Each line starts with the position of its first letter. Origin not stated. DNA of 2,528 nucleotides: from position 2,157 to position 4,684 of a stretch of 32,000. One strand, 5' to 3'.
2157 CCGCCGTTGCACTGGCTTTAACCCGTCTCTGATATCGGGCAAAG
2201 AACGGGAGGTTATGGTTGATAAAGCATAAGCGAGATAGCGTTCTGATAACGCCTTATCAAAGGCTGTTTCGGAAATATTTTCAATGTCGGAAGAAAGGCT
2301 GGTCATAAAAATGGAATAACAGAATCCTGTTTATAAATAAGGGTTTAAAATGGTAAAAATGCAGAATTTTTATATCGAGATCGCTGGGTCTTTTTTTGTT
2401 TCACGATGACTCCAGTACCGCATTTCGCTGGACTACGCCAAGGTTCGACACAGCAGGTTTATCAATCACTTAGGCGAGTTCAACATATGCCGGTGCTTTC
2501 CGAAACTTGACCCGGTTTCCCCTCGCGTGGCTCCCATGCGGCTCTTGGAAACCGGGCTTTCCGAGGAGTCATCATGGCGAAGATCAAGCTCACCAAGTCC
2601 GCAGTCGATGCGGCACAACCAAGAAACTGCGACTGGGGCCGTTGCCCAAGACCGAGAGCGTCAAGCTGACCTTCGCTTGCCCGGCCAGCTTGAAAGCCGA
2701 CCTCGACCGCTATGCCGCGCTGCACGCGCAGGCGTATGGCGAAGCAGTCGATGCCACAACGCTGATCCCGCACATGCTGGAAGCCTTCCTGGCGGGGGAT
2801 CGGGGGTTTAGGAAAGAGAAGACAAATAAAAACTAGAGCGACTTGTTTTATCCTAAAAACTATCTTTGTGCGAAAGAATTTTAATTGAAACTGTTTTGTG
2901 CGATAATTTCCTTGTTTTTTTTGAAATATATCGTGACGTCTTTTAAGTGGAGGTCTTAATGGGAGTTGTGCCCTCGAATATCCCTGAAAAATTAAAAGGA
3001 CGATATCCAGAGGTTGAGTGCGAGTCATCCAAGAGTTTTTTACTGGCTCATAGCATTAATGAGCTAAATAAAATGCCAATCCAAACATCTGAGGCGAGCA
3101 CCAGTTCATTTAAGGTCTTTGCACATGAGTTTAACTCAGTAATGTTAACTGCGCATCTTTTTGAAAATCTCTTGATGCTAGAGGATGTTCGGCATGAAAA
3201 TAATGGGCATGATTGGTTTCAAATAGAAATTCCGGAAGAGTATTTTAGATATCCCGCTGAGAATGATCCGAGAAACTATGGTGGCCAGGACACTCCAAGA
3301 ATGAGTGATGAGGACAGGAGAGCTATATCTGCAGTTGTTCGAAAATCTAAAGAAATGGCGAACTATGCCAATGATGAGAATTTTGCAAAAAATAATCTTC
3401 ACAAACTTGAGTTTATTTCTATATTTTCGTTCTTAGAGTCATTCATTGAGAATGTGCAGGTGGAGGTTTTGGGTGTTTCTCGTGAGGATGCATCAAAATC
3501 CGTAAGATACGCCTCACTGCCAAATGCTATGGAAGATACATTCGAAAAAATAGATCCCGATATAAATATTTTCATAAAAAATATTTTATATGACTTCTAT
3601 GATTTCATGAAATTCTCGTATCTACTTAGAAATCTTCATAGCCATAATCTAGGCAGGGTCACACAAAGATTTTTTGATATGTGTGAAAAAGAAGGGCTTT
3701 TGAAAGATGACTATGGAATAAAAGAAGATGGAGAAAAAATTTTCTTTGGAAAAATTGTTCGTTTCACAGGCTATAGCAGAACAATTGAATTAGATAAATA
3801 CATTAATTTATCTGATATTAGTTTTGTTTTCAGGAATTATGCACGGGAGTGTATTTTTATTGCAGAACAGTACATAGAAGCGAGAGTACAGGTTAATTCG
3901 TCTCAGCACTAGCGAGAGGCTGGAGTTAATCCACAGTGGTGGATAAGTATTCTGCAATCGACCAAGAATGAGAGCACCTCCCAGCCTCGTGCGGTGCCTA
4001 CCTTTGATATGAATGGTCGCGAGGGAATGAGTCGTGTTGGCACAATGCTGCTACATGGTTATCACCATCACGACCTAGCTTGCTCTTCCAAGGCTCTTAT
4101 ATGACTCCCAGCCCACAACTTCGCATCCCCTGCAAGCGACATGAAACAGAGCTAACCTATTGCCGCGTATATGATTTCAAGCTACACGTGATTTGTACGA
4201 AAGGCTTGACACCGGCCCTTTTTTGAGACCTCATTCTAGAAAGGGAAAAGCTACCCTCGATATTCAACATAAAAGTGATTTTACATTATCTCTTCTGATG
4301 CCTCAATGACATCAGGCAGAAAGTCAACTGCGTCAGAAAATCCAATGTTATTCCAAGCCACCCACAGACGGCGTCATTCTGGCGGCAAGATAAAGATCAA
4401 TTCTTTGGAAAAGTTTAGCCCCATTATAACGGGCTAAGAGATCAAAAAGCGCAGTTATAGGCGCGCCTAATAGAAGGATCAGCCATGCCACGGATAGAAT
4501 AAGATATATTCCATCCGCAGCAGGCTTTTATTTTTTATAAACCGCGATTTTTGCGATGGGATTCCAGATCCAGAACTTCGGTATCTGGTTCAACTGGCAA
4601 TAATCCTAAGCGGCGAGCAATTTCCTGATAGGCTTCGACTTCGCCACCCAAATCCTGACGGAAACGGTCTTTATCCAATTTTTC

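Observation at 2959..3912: AT-rich orphan gene with a HEPN-like RNLHSH motif: candidate single-gene defence/toxin system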

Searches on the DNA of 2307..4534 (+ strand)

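Call 37: search_dna_similar(query=window:2307-4534:+, collection=plasmids, mode=distant, max_rows=15)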
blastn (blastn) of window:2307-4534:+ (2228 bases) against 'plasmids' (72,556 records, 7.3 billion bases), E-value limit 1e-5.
Records with a match: 139; places in all: 331; records where one place covers at least 80% of the query: 0.
Best place of each record, by identity: 95-99% 1; 80-90% 133; 60-80% 5.
By first word of the organism name: Klebsiella 31; Pseudomonas 25; Citrobacter 23; Enterobacter 20; Salmonella 12; Leclercia 3; Pantoea 2; Hydrogenophaga 2; Escherichia 2; Cupriavidus 2; and 13 more.
By predicted mobility (MOB-suite, as given by PLSDB): conjugative 120; non-mobilizable 14; mobilizable 5.
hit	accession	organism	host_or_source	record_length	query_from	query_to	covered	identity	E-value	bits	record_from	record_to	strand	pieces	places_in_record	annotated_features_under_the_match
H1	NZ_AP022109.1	Klebsiella aerogenes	-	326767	307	1923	16%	80.8%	1e-60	328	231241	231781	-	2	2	DUF2274 domain-containing protein | AAA family ATPase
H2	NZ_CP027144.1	Enterobacter hormaechei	-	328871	307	1920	16%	81.5%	3e-62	337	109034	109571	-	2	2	DUF2274 domain-containing protein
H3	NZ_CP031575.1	Enterobacter hormaechei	Homo sapiens,Rectal swab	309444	307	1920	16%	81.5%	3e-62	337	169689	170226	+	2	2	DUF2274 domain-containing protein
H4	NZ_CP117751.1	Enterobacter hormaechei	Homo sapiens,blood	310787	307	1920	16%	81.5%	3e-62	337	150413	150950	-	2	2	DUF2274 domain-containing protein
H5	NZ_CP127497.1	Klebsiella variicola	Homo sapiens,blood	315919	307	1920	16%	81.5%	3e-62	337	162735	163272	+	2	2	DUF2274 domain-containing protein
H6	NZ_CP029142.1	Klebsiella michiganensis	-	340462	307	1919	16%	81.5%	3e-62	335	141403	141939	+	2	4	DUF2274 domain-containing protein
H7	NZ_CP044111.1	Klebsiella michiganensis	Homo sapiens,clinical isolate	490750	307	1919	16%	81.5%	3e-62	335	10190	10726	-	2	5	DUF2274 domain-containing protein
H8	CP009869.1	Pantoea sp. PSNIH2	hand rail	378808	307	1919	16%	81.5%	3e-62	335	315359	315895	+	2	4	hypothetical protein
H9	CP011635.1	Klebsiella oxytoca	Homo sapiens,Perirectal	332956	307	1919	16%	81.5%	3e-62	335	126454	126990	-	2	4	hypothetical protein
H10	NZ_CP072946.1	Enterobacter sp. MGH 7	wound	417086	307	1919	16%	81.5%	3e-62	335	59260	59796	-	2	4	DUF2274 domain-containing protein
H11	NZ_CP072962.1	Enterobacter sp. MGH 14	respiratory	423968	307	1919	16%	81.5%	3e-62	335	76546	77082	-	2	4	DUF2274 domain-containing protein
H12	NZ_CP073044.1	Citrobacter sp. MGH103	Homo sapiens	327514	307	1919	16%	81.5%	3e-62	335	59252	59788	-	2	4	DUF2274 domain-containing protein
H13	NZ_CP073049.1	Citrobacter sp. MGH105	Homo sapiens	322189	307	1919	16%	81.5%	3e-62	335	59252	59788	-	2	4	DUF2274 domain-containing protein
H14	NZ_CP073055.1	Klebsiella pneumoniae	Homo sapiens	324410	307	1919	16%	81.5%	3e-62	335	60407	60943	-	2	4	DUF2274 domain-containing protein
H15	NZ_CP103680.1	Enterobacter hormaechei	Homo sapiens,blood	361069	307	1919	16%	81.5%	3e-62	335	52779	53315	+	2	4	DUF2274 domain-containing protein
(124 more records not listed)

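Call 39: get_annotated_region(hit=H2, flank=3000)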
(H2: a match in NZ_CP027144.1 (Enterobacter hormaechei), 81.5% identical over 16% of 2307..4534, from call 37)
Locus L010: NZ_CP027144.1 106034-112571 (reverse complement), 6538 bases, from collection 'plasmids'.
description: Enterobacter hormaechei subsp. hoffmannii strain AR_0365 plasmid unnamed1, complete sequence
organism: Enterobacter hormaechei (NCBI taxid 1812934)
taxonomy: Bacteria; Pseudomonadota; Gammaproteobacteria; Enterobacterales; Enterobacteriaceae; Enterobacter; Enterobacter hormaechei
host: -; source: -; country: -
typing (MOB-suite, as given by PLSDB): conjugative; replicon IncHI2A,IncP,rep_cluster_1088; relaxase MOBH,MOBP; mating-pair formation MPF_F
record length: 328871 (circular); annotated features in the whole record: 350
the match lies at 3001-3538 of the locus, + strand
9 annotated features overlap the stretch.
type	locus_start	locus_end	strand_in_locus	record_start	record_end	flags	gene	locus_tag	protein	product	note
CDS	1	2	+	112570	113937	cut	trbL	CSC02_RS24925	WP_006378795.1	P-type conjugative transfer protein TrbL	GO:0009291 - unidirectional conjugation [Evidence IEA]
CDS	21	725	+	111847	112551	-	trbF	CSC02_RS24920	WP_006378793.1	conjugal transfer protein TrbF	-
CDS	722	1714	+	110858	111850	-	trbG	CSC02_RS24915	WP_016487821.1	P-type conjugative transfer protein TrbG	GO:0009291 - unidirectional conjugation [Evidence IEA]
CDS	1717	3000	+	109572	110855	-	-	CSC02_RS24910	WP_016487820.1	TrbI/VirB10 family protein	-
CDS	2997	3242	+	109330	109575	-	-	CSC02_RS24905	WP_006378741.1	DUF2274 domain-containing protein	-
CDS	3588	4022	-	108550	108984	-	umuD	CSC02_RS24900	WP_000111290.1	translesion error-prone DNA polymerase V autoproteolytic subunit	-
CDS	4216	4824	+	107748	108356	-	-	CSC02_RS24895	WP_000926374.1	hypothetical protein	-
CDS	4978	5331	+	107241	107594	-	-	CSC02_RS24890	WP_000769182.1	hypothetical protein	-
CDS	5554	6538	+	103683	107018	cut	-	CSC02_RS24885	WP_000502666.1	hypothetical protein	-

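Call 72: search_dna_similar(query=window:2330-2615:+, collection=plasmids, mode=distant, max_rows=8, max_evalue=0.001)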
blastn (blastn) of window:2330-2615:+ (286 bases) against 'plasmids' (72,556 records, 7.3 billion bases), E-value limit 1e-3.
Records with a match: 130; places in all: 170; records where one place covers at least 80% of the query: 9.
Best place of each record, by identity: 95-99% 1; 80-90% 128; 60-80% 1.
By first word of the organism name: Klebsiella 30; Pseudomonas 25; Citrobacter 24; Enterobacter 19; Salmonella 10; Leclercia 3; Hydrogenophaga 2; uncultured 2; Delftia 2; Escherichia 2; and 10 more.
By predicted mobility (MOB-suite, as given by PLSDB): conjugative 117; non-mobilizable 11; mobilizable 2.
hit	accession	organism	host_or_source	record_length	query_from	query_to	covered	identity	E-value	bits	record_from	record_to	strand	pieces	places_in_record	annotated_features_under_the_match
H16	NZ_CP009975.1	Pseudomonas putida S12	soil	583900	54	286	81%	97.0%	2e-104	386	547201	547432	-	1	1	HU family DNA-binding protein | site-specific integrase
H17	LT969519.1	Pseudomonas aeruginosa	-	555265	54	286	81%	87.6%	1e-74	287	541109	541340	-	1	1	intS_1: Putative prophage CPS-53 integrase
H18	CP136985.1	Pseudomonas aeruginosa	Homo sapiens,Wound/Abscess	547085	54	286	81%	87.6%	1e-74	287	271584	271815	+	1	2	site-specific integrase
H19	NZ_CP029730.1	Citrobacter sp. CRE-46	-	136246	63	285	78%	89.2%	2e-77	295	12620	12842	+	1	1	site-specific integrase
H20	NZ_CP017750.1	Cupriavidus sp. USMAA2-4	cell culture,Sungai Pinang, Penang, ...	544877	57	286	80%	85.7%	1e-67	263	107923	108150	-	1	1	none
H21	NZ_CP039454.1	Enterobacter bugandensis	Homo sapiens,throat swab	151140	57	286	80%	85.3%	5e-67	260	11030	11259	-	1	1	none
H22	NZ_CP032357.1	Klebsiella variicola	Homo sapiens,organism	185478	62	286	79%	86.7%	3e-70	271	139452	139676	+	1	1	none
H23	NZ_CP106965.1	Klebsiella variicola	activated sludge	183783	62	286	79%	86.7%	3e-70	271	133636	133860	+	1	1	site-specific integrase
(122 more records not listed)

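Call 75: get_annotated_region(hit=H16, flank=2500)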
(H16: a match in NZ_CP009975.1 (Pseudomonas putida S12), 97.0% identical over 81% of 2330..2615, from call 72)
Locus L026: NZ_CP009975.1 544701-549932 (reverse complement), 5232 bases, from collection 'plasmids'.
description: Pseudomonas putida S12 plasmid pTTS12, complete sequence
organism: Pseudomonas putida S12 (NCBI taxid 1215087)
taxonomy: Bacteria; Pseudomonadota; Gammaproteobacteria; Pseudomonadales; Pseudomonadaceae; Pseudomonas; Pseudomonas putida; Pseudomonas putida S12
host: -; source: soil; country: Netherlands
typing (MOB-suite, as given by PLSDB): conjugative; replicon rep_cluster_1115,rep_cluster_2238; relaxase MOBP; mating-pair formation MPF_T
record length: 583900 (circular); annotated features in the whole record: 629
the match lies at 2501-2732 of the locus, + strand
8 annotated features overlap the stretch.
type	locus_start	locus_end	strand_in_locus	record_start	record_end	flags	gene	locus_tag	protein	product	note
CDS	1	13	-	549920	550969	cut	-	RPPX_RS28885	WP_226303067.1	hypothetical protein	-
CDS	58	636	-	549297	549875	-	-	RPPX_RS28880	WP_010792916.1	hypothetical protein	-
CDS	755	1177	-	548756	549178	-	-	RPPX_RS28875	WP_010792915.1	TraR/DksA family transcriptional regulator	-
CDS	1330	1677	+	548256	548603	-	-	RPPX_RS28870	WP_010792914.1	hypothetical protein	-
CDS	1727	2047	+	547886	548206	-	-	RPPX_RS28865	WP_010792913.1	hypothetical protein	-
CDS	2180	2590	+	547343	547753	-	-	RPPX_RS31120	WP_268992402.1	HU family DNA-binding protein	GO:0030261 - chromosome condensation [Evidence IEA]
CDS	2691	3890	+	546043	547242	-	-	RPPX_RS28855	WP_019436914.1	site-specific integrase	-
CDS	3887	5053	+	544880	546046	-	-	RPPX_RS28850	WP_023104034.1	PDDEXK nuclease domain-containing protein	-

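Call 95: search_dna_similar(query=L027:1-10882:+, collection=ecoli_genomes, mode=near, max_rows=12)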
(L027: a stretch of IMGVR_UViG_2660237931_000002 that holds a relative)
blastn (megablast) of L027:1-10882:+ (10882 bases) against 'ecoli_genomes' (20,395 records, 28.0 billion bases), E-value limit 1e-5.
Records with a match: 1016; places in all: 1204; records where one place covers at least 80% of the query: 0.
Genomes with a match: 1016 of 5426; with a place that covers at least 80% of the query: 0. Places per genome that has any: lowest 1, median 1, highest 6. On chromosomes: 1202 places; on plasmids: 2.
Best place of each record, by identity: 90-95% 1; 80-90% 32; 60-80% 983.
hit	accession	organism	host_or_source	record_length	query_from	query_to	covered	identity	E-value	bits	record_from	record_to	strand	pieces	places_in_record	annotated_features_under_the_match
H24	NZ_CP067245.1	Escherichia coli strain OW1E2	surface water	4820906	2932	10882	58%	84.2%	0e+0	6059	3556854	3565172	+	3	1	DNA primase family protein | phage portal protein | phage major capsid protein | hypothetical protein (x4) | HK97 family phage prohead protease | and 4 other names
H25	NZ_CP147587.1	Escherichia coli strain GN06667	Homo sapiens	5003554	2932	10882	58%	84.2%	0e+0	6059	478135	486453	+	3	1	DNA primase family protein | phage portal protein | phage major capsid protein | hypothetical protein (x4) | HK97 family phage prohead protease | and 4 other names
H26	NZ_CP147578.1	Escherichia coli strain GN05476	Homo sapiens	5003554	2932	10882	58%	84.2%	0e+0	6059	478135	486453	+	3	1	DNA primase family protein | phage portal protein | phage major capsid protein | hypothetical protein (x4) | HK97 family phage prohead protease | and 4 other names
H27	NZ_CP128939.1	Escherichia coli strain TUM9754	missing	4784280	2932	10882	58%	84.2%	0e+0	6054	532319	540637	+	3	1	DNA primase family protein | phage portal protein | phage major capsid protein | hypothetical protein (x4) | HK97 family phage prohead protease | and 4 other names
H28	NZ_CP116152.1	Escherichia coli strain DETEC-P61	ICU patient rectal swab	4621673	2932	10882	58%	84.2%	0e+0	6054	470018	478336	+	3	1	DNA primase family protein | phage portal protein | phage major capsid protein | hypothetical protein (x4) | HK97 family phage prohead protease | and 4 other names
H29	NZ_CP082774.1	Escherichia coli O16:H6 strain CU37RT-2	Homo sapiens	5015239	2938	10882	58%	84.2%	0e+0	6059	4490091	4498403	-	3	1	DNA primase family protein | phage portal protein | phage major capsid protein | hypothetical protein (x4) | HK97 family phage prohead protease | and 4 other names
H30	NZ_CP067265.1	Escherichia coli strain ABW_S38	waste water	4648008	2932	10882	55%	87.6%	0e+0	6925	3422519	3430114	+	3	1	DNA primase family protein | phage portal protein | phage major capsid protein | hypothetical protein (x2) | HK97 family phage prohead protease | and 4 other names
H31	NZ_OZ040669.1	Escherichia coli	-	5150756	2932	10882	55%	87.2%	0e+0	6807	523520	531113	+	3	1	DNA primase family protein | phage portal protein | phage major capsid protein | hypothetical protein (x2) | HK97 family phage prohead protease | and 4 other names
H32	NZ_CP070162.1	Escherichia coli strain FDAARGOS_1283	Homo sapiens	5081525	2938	10882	55%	87.3%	0e+0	6807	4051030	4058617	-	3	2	DNA primase family protein | phage portal protein | phage major capsid protein | hypothetical protein (x2) | HK97 family phage prohead protease | and 4 other names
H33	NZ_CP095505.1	Escherichia coli strain GN02050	Homo sapiens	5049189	2938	10882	55%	87.3%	0e+0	6807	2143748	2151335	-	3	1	DNA primase family protein | phage portal protein | phage major capsid protein | hypothetical protein (x2) | HK97 family phage prohead protease | and 4 other names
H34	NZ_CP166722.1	Escherichia coli strain CEA106S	Human biopsy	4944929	2934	10881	53%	75.6%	0e+0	2753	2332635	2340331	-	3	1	primase-like DNA-binding domain-containing protein | phage portal protein | phage major capsid protein | HK97 family phage prohead protease | HNH endonuclease signature motif containing protein | and 6 other names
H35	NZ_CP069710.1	Escherichia coli strain EA2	pig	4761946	2934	10881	52%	75.8%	0e+0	2758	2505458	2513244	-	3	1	DNA primase family protein | phage portal protein | phage major capsid protein | hypothetical protein (x4) | HK97 family phage prohead protease | and 3 other names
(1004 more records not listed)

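Call 96: search_dna_similar(query=L027:1-10882:+, collection=phages, mode=near, max_rows=8)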
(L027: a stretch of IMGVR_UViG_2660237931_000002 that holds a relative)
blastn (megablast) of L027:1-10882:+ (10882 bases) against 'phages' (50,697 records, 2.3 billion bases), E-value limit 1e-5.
Records with a match: 4; places in all: 6; records where one place covers at least 80% of the query: 0.
Best place of each record, by identity: 80-90% 3; 60-80% 1.
By first word of the organism name: Escherichia 2; Klebsiella 1; Salmonella 1.
By host as written in the record: - 1; Klebsiella sp. 1; Salmonella enterica subsp. enterica serovar Kentucky 1; Escherichia coli O157:H7 ATCC 43895 1.
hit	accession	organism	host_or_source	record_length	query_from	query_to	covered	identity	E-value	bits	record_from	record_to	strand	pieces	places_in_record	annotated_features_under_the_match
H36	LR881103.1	Escherichia phage vB_KppS-Ant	induced prophage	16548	2932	10645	53%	82.6%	0e+0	5039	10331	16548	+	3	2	DNA primase | Portal Protein | Major capsid protein precursor | 16-3p004: p004 | hypothetical protein (x2) | and 2 other names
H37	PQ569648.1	Klebsiella phage P12620-1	Klebsiella sp.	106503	6340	10327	34%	86.9%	0e+0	4117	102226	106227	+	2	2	hypothetical protein (x3)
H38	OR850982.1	Salmonella phage S.Kent 1-2-1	Salmonella enterica subsp. enterica ...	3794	6340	9314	27%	89.6%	0e+0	3784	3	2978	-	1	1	record has no annotation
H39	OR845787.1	Escherichia phage ECO95 1-6-1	Escherichia coli O157:H7 ATCC 43895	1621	9737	10882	11%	77.6%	0e+0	665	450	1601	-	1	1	record has no annotation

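Call 97: get_annotated_region(hit=H24, flank=3500)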
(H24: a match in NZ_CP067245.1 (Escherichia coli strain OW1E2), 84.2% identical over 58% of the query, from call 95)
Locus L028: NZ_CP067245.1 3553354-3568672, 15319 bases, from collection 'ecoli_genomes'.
description: Escherichia coli strain OW1E2 chromosome, complete genome
organism: Escherichia coli strain OW1E2 (NCBI taxid 562)
replicon: chromosome; assembly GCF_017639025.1
host: -; source: surface water; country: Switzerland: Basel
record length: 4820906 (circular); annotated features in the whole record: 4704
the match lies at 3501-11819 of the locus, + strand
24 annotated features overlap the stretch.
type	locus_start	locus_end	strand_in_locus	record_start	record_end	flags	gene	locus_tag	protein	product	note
CDS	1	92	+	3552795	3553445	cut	-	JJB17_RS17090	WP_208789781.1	hypothetical protein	-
CDS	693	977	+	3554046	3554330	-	-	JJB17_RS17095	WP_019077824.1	helix-turn-helix transcriptional regulator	-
CDS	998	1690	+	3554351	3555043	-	-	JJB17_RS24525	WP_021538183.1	hypothetical protein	-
CDS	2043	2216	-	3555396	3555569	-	-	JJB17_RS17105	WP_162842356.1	hypothetical protein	-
CDS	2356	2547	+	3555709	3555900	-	-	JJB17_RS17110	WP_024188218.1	host cell division inhibitor Icd-like protein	-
CDS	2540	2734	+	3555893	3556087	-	-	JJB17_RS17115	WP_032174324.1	hypothetical protein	-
CDS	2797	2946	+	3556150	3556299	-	-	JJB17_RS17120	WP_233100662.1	hypothetical protein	-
CDS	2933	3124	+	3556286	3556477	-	-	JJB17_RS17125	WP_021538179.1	DUF4222 domain-containing protein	-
CDS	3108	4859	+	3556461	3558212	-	-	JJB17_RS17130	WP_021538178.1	DNA primase family protein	-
CDS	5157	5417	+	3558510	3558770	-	-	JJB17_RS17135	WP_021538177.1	hypothetical protein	-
CDS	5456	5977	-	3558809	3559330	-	-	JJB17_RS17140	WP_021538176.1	hypothetical protein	-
CDS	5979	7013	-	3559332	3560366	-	-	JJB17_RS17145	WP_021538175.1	hypothetical protein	-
CDS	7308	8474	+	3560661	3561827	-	-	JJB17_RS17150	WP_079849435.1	phage major capsid protein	-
CDS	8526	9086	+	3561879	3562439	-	-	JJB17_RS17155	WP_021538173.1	HK97 family phage prohead protease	-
CDS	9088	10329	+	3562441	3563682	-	-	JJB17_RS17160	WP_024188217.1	phage portal protein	-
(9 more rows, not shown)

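Call 98: get_annotated_region(hit=H30, flank=3500)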
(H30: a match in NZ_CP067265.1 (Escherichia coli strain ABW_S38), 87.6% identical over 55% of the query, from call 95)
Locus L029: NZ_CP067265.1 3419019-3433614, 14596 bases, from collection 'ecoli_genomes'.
description: Escherichia coli strain ABW_S38 chromosome, complete genome
organism: Escherichia coli strain ABW_S38 (NCBI taxid 562)
replicon: chromosome; assembly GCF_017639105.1
host: -; source: waste water; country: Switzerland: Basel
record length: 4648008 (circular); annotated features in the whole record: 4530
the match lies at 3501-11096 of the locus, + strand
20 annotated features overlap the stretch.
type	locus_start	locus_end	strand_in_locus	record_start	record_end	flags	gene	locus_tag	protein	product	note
CDS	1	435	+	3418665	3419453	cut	-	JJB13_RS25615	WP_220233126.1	DUF6387 family protein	-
CDS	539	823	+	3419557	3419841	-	-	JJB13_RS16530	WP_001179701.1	helix-turn-helix transcriptional regulator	-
CDS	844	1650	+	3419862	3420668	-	-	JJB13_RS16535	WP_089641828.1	antA/AntB antirepressor family protein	-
CDS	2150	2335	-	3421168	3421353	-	-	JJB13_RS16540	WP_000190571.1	YlcI/YnfO family protein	-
CDS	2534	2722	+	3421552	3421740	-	-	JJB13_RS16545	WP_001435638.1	host cell division inhibitor Icd-like protein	-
CDS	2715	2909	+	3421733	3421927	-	-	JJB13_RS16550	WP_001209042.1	hypothetical protein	-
CDS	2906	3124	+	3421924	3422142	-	-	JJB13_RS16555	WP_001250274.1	hypothetical protein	-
CDS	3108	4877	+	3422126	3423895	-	-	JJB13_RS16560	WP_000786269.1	DNA primase family protein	-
CDS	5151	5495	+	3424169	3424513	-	-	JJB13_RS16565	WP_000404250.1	hypothetical protein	-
CDS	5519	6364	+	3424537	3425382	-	-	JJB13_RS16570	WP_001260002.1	hypothetical protein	-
CDS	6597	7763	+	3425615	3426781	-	-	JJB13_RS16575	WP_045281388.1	phage major capsid protein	-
CDS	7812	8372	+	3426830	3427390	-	-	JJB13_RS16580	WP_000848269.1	HK97 family phage prohead protease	-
CDS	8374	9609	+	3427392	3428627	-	-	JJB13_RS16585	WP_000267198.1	phage portal protein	-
CDS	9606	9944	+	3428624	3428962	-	-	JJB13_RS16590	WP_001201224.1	phage head closure protein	-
CDS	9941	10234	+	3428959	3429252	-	-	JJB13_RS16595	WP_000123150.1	head-tail connector protein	-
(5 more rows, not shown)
